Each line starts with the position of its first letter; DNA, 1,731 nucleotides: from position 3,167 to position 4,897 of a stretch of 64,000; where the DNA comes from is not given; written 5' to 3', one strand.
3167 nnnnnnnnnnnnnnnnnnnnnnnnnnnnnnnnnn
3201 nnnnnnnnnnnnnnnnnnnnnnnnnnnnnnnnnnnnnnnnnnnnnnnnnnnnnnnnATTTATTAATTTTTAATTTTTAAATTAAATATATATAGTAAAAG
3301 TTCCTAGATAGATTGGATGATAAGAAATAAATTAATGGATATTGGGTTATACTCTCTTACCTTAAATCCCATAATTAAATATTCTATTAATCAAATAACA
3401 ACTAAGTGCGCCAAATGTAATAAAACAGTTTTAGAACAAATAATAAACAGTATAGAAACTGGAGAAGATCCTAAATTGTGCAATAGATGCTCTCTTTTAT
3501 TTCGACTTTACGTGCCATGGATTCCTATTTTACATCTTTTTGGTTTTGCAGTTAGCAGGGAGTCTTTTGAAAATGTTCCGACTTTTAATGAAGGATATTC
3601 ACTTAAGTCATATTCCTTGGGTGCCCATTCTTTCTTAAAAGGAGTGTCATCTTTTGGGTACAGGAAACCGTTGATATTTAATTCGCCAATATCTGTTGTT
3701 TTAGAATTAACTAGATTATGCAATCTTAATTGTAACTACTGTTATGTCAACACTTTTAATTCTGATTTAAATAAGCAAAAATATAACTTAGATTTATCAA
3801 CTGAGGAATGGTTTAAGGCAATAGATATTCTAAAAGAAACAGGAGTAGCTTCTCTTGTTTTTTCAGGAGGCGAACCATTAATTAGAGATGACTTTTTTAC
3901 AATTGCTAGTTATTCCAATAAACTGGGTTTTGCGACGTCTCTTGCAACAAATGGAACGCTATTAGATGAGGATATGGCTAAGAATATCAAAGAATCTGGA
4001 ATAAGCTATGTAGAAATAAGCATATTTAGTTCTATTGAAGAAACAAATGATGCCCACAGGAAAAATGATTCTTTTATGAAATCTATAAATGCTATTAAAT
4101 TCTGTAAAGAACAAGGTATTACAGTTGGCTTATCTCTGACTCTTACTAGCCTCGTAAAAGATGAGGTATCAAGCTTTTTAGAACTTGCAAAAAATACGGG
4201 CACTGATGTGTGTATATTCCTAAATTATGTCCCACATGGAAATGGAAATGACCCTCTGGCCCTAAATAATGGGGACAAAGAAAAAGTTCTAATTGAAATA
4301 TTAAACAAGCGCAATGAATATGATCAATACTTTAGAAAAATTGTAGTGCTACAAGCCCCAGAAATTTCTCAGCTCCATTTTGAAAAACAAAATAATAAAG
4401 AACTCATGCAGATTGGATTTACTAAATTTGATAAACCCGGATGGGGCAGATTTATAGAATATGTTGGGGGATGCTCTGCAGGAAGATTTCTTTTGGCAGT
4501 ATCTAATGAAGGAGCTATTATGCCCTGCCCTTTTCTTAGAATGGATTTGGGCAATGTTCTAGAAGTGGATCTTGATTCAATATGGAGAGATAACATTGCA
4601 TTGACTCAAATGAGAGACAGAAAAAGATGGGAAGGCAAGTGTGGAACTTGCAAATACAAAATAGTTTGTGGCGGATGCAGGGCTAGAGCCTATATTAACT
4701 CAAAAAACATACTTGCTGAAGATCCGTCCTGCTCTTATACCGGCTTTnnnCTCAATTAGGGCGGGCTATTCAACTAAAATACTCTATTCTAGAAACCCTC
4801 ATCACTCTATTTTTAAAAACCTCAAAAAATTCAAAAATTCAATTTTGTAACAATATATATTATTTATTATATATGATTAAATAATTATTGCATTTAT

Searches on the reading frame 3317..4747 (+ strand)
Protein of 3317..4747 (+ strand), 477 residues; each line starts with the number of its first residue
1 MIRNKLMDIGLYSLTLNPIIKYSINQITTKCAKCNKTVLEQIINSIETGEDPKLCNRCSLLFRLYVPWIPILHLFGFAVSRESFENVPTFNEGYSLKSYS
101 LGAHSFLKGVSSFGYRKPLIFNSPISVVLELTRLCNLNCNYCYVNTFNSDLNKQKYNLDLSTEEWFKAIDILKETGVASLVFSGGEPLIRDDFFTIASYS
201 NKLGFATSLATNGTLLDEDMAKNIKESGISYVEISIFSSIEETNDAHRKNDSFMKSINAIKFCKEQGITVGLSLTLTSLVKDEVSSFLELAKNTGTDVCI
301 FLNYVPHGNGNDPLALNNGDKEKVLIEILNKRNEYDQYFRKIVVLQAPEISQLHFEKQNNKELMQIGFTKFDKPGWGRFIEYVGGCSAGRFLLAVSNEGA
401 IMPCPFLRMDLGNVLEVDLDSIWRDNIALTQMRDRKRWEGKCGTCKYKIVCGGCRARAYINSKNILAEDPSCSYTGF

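Call 3: search_protein_families(library=pfam, proteins=[window:3317-4747:+], max_evalue=0.1)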
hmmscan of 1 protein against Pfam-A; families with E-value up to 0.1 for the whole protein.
window:3317-4747:+ (477 aa): 4 families
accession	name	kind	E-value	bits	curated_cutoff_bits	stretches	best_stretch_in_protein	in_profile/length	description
PF04055.27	Radical_SAM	-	4.7e-27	95.6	29.5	1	130-277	2-152/166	Radical SAM superfamily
PF13186.11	SPASM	-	1.3e-07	32.2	21.5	1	386-446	1-67/67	Iron-sulfur cluster-binding domain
PF13353.11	Fer4_12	-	2.1e-07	31.8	22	1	135-245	15-122/137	4Fe-4S single cluster domain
PF19238.5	Radical_SAM_2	-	0.024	14.8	26.7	0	129-154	16-41/151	Radical SAM-like domain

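Call 4: search_protein_families(library=ncbifam, proteins=[window:3317-4747:+], max_evalue=0.1)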
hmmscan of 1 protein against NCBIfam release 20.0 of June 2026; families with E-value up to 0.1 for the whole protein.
window:3317-4747:+ (477 aa): 102 families (the best 25 are shown)
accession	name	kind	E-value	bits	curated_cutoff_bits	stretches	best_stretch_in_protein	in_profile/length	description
TIGR04545.1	rSAM_ahbD_hemeb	equivalog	8.3e-62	209.6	500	1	128-475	3-338/339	heme b synthase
TIGR04055.1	rSAM_NirJ2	equivalog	1.4e-57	195.7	500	1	131-475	6-325/326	putative heme d1 biosynthesis radical SAM protein NirJ2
TIGR04053.2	TIGR04053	equivalog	7.9e-57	193.2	395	1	122-475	5-365/366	TIGR04053 family radical SAM/SPASM domain-containing protein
TIGR04051.1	rSAM_NirJ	equivalog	1.7e-54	185.1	515.45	1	127-473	4-347/354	heme d1 biosynthesis radical SAM protein NirJ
TIGR04054.1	rSAM_NirJ1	equivalog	6e-52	176.6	650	1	126-475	37-383/387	putative heme d1 biosynthesis radical SAM protein NirJ1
TIGR04347.1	pseudo_SAM_Halo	equivalog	1.5e-48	166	525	1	127-474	40-385/390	TIGR04347 family pseudo-SAM/SPASM protein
TIGR04546.1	rSAM_ahbC_deAc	equivalog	3.9e-48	164.2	650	1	127-475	41-386/390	12,18-didecarboxysiroheme deacetylase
TIGR04303.1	GeoRSP_rSAM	equivalog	3.1e-39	135.4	400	2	123-332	3-208/325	GeoRSP system radical SAM/SPASM protein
TIGR02109.1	PQQ_syn_pqqE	equivalog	2.4e-36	125.4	381.35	2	121-297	3-175/358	pyrroloquinoline quinone biosynthesis protein PqqE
NF050035.1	rSAM_WgK_link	exception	1e-34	120.1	650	1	121-474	5-363/367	radical SAM/SPASM peptide maturase WgkB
TIGR04250.1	SCM_rSAM_ScmE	equivalog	1.4e-34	119.6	400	1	123-462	1-335/358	SynChlorMet cassette radical SAM/SPASM protein ScmE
TIGR03962.1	mycofact_rSAM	equivalog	9.7e-34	117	265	2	122-312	9-193/339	mycofactocin radical SAM maturase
TIGR04340.1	rSAM_ACGX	hypoth_equivalog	7.5e-29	101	400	1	127-472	5-337/341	radical SAM/SPASM domain protein, ACGX system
NF041298.1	rSAM_mat_DynA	equivalog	4.4e-26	91.7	450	2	128-291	4-174/356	dynobactin maturation radical SAM/SPASM protein DynA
NF045574.1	sacti_mat_StsB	exception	7.8e-26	90.9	625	1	130-292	101-257/466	StsB family radical SAM/SPASM domain sactipeptide maturase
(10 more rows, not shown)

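Call 5: search_solved_structures(query=window:3317-4747:+, max_evalue=1, show_alignments=3)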
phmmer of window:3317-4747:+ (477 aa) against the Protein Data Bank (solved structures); distinct sequences matched with E-value up to 1: 30.
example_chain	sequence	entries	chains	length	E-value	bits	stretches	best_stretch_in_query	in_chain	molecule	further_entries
6efn_A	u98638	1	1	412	4e-17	65.2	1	123-309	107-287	Sporulation killing factor maturation protein SkfB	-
6c8v_A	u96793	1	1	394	2.3e-15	59.4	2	120-295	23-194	Coenzyme PQQ synthesis protein E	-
5wgg_A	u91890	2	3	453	5.7e-11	44.9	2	127-246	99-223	Radical SAM domain protein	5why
4k37_A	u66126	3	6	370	6.8e-11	44.6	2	124-287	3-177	Anaerobic sulfatase-maturating enzyme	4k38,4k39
4k36_A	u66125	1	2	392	8.2e-11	44.4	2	124-287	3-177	Anaerobic sulfatase-maturating enzyme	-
2fb2_A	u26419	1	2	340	2.3e-10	42.9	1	127-312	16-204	Molybdenum cofactor biosynthesis protein A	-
1tv7_A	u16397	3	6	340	4.4e-10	42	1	128-312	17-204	Molybdenum cofactor biosynthesis protein A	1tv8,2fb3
7tol_A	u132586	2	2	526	1e-09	40.7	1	125-306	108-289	glycerol dibiphytanyl glycerol tetraether - macrocyclic archaeol synthase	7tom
5v1q_A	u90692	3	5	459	1.3e-09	40.4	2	116-226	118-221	Radical SAM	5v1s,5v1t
7vob_C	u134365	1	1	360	8.7e-07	31.1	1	131-260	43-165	Cytosylglucuronate decarboxylase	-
7voc_C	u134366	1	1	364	8.9e-07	31.1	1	131-260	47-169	Cytosylglucuronate decarboxylase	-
7n7h_A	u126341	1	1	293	2.8e-06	29.4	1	123-346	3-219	VIPERIN-LIKE ENZYME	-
5vsl_A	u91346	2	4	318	7.9e-06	27.9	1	123-243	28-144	Radical S-adenosyl methionine domain-containing protein 2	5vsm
6q2p_A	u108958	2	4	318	9e-06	27.8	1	123-239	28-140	Radical S-adenosyl methionine domain-containing protein 2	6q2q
8wm2_A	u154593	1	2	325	2.2e-05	26.5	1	131-309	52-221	Fe-S radical SAM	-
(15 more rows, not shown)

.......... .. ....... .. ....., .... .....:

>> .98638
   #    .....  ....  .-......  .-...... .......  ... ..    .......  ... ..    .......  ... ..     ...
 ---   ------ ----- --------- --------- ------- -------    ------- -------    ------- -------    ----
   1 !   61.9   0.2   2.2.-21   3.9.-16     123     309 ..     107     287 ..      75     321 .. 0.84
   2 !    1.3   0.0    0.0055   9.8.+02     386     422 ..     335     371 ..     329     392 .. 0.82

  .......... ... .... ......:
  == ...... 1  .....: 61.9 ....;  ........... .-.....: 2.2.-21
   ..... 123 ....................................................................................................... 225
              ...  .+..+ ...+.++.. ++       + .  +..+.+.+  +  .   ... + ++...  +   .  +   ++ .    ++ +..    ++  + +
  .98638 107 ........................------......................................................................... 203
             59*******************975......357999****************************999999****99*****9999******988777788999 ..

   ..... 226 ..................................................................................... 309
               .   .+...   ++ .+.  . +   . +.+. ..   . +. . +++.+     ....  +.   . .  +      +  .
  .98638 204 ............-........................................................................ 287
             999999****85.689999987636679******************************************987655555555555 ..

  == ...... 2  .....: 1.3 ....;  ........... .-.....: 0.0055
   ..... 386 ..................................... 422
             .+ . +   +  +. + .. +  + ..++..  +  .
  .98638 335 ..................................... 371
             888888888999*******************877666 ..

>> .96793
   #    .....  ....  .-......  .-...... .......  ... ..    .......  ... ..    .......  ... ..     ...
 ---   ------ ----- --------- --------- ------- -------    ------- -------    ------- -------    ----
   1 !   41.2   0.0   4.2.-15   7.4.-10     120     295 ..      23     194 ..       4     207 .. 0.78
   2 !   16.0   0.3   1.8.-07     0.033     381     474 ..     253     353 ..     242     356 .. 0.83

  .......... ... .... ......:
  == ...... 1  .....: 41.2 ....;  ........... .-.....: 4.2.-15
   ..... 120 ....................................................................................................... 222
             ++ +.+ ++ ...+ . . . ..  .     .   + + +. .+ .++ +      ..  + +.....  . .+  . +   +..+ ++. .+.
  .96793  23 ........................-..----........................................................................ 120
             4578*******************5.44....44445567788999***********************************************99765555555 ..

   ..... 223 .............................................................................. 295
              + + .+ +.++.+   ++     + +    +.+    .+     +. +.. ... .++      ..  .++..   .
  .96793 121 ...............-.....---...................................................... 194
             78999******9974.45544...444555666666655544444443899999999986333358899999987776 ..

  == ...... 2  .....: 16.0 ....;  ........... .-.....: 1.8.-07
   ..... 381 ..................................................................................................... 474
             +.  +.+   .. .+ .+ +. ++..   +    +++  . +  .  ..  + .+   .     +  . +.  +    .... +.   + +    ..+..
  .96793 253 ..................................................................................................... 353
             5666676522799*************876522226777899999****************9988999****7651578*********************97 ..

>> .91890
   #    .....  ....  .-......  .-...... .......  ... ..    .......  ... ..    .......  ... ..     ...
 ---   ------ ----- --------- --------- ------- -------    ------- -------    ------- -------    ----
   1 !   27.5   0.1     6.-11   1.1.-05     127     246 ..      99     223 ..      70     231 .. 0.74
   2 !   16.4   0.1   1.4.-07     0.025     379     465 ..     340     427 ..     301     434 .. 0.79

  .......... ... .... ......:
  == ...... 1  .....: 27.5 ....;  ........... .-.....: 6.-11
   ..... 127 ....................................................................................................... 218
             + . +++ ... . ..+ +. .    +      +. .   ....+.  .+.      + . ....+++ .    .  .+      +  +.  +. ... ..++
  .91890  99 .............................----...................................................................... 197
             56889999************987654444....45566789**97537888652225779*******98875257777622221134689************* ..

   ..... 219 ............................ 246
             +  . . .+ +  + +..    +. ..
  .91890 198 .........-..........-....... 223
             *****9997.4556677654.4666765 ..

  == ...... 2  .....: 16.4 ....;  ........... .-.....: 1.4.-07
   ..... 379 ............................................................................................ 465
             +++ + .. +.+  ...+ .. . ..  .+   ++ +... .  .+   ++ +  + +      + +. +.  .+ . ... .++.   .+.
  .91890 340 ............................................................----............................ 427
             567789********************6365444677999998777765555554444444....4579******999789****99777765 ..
